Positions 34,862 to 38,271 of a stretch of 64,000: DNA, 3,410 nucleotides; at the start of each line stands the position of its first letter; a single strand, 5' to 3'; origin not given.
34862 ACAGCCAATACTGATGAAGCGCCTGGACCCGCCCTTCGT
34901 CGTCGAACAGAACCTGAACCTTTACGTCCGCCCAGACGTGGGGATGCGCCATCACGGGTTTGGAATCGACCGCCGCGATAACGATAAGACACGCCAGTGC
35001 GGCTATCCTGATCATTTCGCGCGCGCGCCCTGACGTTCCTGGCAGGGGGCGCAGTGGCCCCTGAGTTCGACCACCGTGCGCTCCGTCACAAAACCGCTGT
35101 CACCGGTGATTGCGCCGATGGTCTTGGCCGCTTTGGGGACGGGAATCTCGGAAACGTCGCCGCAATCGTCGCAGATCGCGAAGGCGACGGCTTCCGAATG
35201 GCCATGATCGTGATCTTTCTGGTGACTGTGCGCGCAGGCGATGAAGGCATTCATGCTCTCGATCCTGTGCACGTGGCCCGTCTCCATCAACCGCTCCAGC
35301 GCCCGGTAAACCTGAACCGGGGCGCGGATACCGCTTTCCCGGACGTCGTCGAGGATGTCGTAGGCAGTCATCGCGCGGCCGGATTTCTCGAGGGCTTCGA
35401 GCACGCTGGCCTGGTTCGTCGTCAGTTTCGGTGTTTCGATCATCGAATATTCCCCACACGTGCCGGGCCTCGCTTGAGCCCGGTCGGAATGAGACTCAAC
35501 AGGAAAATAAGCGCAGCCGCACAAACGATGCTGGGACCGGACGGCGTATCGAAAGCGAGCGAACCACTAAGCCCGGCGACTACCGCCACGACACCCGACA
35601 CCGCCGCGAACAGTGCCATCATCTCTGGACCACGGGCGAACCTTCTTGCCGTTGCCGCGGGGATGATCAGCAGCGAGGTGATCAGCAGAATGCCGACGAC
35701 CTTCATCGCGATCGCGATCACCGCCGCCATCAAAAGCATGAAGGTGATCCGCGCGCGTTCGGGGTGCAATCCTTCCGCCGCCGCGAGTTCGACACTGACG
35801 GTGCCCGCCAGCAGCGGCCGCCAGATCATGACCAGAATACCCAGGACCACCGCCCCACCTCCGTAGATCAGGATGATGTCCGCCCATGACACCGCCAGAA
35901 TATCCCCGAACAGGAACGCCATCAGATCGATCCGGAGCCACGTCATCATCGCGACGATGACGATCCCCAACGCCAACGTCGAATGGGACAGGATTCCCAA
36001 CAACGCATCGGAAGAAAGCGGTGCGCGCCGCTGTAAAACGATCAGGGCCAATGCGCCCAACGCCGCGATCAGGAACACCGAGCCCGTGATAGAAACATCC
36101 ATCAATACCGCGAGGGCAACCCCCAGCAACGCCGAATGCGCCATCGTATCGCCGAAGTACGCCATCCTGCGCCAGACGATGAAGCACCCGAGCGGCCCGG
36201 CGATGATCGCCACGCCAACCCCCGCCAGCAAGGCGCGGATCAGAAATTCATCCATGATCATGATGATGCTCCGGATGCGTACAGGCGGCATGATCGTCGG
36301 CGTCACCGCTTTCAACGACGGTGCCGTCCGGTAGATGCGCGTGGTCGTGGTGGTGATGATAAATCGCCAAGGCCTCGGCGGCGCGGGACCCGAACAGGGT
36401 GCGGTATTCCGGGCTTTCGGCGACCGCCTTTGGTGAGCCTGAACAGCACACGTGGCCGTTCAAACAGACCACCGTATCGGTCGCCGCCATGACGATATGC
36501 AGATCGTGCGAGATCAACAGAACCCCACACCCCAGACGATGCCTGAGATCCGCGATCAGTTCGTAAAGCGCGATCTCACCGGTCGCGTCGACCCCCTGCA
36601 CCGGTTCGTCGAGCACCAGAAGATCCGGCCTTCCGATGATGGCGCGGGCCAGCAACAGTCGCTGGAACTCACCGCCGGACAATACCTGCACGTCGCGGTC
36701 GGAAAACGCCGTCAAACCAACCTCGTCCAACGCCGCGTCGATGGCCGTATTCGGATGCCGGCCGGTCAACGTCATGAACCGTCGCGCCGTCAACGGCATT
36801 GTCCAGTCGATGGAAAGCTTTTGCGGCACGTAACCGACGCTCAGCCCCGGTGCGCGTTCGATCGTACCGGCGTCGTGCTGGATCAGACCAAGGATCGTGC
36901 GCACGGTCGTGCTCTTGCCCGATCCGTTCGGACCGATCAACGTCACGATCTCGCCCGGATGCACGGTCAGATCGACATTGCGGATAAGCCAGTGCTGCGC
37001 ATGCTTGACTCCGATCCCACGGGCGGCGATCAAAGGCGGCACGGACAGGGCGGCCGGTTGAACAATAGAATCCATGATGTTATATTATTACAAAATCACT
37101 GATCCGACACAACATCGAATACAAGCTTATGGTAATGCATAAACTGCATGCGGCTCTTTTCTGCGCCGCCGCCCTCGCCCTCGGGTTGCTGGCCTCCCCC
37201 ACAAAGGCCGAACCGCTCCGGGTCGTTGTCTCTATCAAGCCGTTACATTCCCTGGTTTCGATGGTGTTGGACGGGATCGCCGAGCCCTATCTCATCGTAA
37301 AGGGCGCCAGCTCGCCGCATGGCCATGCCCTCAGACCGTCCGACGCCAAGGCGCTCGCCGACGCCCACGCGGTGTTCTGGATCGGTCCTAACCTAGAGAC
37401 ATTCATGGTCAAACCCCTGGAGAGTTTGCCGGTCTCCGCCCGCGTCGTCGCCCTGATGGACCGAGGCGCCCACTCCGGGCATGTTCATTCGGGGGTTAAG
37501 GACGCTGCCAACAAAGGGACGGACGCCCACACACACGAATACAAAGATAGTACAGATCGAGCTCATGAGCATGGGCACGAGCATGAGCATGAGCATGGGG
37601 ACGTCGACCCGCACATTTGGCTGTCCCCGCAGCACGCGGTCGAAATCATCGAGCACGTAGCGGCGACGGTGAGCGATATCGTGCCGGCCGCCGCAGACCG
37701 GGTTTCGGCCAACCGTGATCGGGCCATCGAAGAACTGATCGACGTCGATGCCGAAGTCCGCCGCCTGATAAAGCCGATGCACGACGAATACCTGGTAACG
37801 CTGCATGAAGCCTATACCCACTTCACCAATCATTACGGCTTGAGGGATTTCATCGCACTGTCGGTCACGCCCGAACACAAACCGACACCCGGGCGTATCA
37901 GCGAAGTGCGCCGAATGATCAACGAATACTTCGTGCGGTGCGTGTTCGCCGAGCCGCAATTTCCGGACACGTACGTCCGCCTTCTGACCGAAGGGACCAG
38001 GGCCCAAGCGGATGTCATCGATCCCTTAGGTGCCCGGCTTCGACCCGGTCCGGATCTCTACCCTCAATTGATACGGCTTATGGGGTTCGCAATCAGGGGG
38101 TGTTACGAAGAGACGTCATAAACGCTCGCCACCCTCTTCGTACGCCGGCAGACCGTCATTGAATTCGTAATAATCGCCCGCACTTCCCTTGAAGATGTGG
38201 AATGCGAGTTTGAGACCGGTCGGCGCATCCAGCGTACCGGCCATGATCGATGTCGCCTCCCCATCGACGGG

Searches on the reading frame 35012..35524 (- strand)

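Call 53: search_protein_families(library=ncbifam, proteins=[window:35012-35524:-], max_evalue=1e-20)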
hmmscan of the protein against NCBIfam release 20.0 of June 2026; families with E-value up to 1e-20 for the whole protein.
window:35012-35524:- (170 aa): 1 family
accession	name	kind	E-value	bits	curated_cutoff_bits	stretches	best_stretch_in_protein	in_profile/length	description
NF008646.0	PRK11639.1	equivalog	6.1e-25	87.9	167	1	33-167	23-152/171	zinc uptake transcriptional repressor Zur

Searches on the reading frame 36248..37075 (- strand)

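Call 53: search_protein_families(library=ncbifam, proteins=[window:36248-37075:-], max_evalue=1e-20)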
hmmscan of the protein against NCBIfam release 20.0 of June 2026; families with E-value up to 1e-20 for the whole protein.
window:36248-37075:- (275 aa): 78 families (the best 25 are shown)
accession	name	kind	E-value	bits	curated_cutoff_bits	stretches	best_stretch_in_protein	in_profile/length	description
NF007090.0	PRK09544.1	equivalog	6.3e-90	301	306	1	15-255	4-244/251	zinc ABC transporter ATP-binding protein ZnuC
NF040873.1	AztA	equivalog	2.2e-48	164.3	220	1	26-203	3-190/191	zinc ABC transporter ATP-binding protein AztA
TIGR03771.1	anch_rpt_ABC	equivalog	7.8e-40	136.9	268.8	1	36-232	1-213/223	anchored repeat-type ABC transporter ATP-binding subunit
NF053840.1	MnTportMntADein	equivalog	4.1e-39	134.6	400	1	16-225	2-226/240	manganese ABC transporter ATP-binding protein MntA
TIGR03873.1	F420-0_ABC_ATP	hypoth_equivalog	7.5e-34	117.1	372.4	1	106-232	112-238/256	putative F420-0 ABC transporter ATP-binding protein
NF007082.0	PRK09536.1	equivalog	1.1e-33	116.9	537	0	99-233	108-241/402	corrinoid ABC transporter ATPase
NF010068.0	PRK13548.1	equivalog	2.3e-33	115.4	261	0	106-231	112-243/261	heme ABC transporter ATP-binding protein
TIGR04520.1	ECF_ATPase_1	equivalog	1.8e-31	109.6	315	0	110-222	115-227/269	energy-coupling factor transporter ATPase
TIGR04521.1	ECF_ATPase_2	equivalog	3.9e-30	104.9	330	0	108-238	120-252/279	energy-coupling factor transporter ATPase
NF008449.1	PRK11300.1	equivalog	4.1e-30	104.9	362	0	114-223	136-246/255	high-affinity branched-chain amino acid ABC transporter ATP-binding protein LivG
TIGR04406.1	LPS_export_lptB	equivalog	5.2e-30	104.5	240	1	19-228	5-232/239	LPS export ABC transporter ATP-binding protein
TIGR03265.1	PhnT2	equivalog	1.5e-29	103.4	457.7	0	109-224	112-228/353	putative 2-aminoethylphosphonate ABC transporter ATP-binding protein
NF006987.0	PRK09452.1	equivalog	2.6e-29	102.1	482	0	112-223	128-240/378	spermidine/putrescine ABC transporter ATP-binding protein PotA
TIGR01188.1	drrA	subfamily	4.4e-29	101.7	312.45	1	31-220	9-213/302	daunorubicin resistance ABC transporter, ATP-binding protein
NF000355.4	ribo_prot_ABC_F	equivalog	1.9e-28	99.6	380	1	15-202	313-496/499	ribosomal protection-like ABC-F family protein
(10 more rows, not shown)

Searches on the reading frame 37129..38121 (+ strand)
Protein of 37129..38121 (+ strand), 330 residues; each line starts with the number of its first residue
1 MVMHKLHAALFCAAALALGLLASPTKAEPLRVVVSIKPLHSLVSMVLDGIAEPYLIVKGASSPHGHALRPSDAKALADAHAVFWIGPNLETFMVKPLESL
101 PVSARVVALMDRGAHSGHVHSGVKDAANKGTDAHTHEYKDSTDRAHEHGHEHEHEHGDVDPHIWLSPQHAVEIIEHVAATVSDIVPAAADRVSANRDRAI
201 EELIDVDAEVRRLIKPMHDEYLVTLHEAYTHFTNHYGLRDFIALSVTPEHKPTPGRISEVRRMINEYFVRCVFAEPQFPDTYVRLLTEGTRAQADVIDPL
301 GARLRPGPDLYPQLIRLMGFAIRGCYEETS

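Call 21: find_encoding_contigs(protein=window:37129-38121:+, flank=10000, max_places=1)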
Protein window:37129-38121:+ (330 aa): 2 contigs read that carry it; 1 place shown.
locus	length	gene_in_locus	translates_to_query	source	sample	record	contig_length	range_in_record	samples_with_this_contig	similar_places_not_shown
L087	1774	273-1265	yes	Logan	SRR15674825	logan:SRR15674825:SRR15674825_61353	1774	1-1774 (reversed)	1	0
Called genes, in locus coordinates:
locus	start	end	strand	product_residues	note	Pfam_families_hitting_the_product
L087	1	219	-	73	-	?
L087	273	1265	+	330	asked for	PF01297:ZnuA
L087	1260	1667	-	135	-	PF04828:GFA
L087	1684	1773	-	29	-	?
